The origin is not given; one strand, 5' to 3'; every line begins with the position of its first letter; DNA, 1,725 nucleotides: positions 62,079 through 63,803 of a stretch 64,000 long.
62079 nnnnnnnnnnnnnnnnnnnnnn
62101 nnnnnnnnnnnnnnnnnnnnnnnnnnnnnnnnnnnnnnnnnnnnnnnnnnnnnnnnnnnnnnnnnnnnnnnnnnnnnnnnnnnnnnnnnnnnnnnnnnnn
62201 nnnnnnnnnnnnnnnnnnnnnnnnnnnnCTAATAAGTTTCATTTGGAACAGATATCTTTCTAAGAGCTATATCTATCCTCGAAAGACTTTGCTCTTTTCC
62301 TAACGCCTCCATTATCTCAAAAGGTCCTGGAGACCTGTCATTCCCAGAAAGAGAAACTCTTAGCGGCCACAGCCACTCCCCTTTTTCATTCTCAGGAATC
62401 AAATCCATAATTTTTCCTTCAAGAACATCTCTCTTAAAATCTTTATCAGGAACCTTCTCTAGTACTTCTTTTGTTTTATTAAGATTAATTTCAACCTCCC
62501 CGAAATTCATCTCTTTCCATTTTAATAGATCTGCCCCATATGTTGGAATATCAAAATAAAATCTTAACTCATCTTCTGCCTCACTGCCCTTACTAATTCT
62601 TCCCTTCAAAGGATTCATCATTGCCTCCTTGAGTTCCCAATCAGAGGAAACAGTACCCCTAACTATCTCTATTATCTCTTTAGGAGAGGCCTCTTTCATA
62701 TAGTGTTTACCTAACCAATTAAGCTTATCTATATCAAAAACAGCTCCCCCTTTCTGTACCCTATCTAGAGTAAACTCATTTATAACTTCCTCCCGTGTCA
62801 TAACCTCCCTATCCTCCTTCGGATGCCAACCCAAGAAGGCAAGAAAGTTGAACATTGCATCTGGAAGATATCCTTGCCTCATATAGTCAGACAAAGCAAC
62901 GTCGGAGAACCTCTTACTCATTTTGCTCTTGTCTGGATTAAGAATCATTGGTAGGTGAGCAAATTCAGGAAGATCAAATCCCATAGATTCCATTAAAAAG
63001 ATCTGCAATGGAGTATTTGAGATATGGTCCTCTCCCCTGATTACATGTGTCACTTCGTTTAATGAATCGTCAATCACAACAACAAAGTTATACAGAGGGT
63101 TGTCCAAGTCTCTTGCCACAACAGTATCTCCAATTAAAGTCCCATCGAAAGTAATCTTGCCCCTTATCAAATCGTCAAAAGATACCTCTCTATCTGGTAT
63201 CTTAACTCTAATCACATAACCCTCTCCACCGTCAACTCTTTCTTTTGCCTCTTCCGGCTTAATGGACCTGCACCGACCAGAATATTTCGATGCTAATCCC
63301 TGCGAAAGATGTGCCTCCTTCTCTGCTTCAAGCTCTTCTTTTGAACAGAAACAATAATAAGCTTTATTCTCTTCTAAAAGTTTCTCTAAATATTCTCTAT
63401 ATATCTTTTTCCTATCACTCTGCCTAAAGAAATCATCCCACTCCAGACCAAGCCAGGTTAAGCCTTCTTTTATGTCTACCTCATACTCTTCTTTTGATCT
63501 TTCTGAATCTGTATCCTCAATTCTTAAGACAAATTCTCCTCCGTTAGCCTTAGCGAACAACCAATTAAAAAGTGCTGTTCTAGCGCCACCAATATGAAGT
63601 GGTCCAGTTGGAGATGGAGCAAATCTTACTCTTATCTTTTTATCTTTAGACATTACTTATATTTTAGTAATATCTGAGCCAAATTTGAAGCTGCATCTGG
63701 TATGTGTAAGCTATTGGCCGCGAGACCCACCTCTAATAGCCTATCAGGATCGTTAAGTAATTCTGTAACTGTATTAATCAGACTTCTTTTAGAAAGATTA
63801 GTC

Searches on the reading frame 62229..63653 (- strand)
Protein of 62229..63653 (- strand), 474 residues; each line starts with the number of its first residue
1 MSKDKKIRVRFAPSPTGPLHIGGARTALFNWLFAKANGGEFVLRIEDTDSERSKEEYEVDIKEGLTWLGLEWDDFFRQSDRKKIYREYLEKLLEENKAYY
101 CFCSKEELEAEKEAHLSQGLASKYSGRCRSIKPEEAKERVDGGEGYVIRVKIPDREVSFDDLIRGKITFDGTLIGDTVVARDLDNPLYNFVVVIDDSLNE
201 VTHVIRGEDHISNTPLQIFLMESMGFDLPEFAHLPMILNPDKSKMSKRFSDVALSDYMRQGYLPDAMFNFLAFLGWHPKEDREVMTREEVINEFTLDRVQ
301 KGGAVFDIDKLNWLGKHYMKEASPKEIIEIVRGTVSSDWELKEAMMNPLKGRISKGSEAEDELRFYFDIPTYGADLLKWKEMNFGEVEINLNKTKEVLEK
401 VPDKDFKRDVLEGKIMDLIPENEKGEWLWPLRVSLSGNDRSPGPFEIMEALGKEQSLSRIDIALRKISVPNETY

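Call 46: find_encoding_contigs(protein=window:62229-63653:-, flank=10000, max_places=2)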
Protein window:62229-63653:- (474 aa): 4 contigs read that carry it; 2 places shown.
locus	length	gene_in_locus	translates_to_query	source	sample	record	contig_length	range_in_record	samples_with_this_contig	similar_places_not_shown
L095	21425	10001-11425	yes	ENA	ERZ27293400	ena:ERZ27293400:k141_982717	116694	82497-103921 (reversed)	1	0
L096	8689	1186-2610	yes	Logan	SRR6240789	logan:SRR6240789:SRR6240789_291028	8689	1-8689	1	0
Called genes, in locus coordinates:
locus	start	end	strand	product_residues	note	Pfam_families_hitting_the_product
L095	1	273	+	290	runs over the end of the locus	-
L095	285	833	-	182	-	PF06941:NT5C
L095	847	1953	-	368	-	PF05496:RuvB_N (faint), PF13177:DNA_pol3_delta2, PF00004:AAA, PF13401:AAA_22 (faint), PF22608:DNAX_ATPase_lid, PF12169:DNA_pol3_gamma3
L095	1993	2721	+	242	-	PF02616:SMC_ScpA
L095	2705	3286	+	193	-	PF04079:SMC_ScpB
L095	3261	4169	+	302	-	PF00768:Peptidase_S11, PF13354:Beta-lactamase2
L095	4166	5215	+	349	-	PF10555:MraY_sig1 (faint), PF00953:Glycos_transf_4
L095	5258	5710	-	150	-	-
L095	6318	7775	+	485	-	PF01979:Amidohydro_1 (faint), PF07969:Amidohydro_3 (weak)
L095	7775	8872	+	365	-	PF01098:FTSW_RODA_SPOVE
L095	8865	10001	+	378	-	PF03033:Glyco_transf_28, PF04101:Glyco_tran_28_C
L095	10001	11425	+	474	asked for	PF00749:tRNA-synt_1c, PF19269:Anticodon_2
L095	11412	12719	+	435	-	PF11932:DUF3450 (weak), PF01551:Peptidase_M23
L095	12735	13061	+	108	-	-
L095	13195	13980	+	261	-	-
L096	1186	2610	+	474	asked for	PF00749:tRNA-synt_1c, PF19269:Anticodon_2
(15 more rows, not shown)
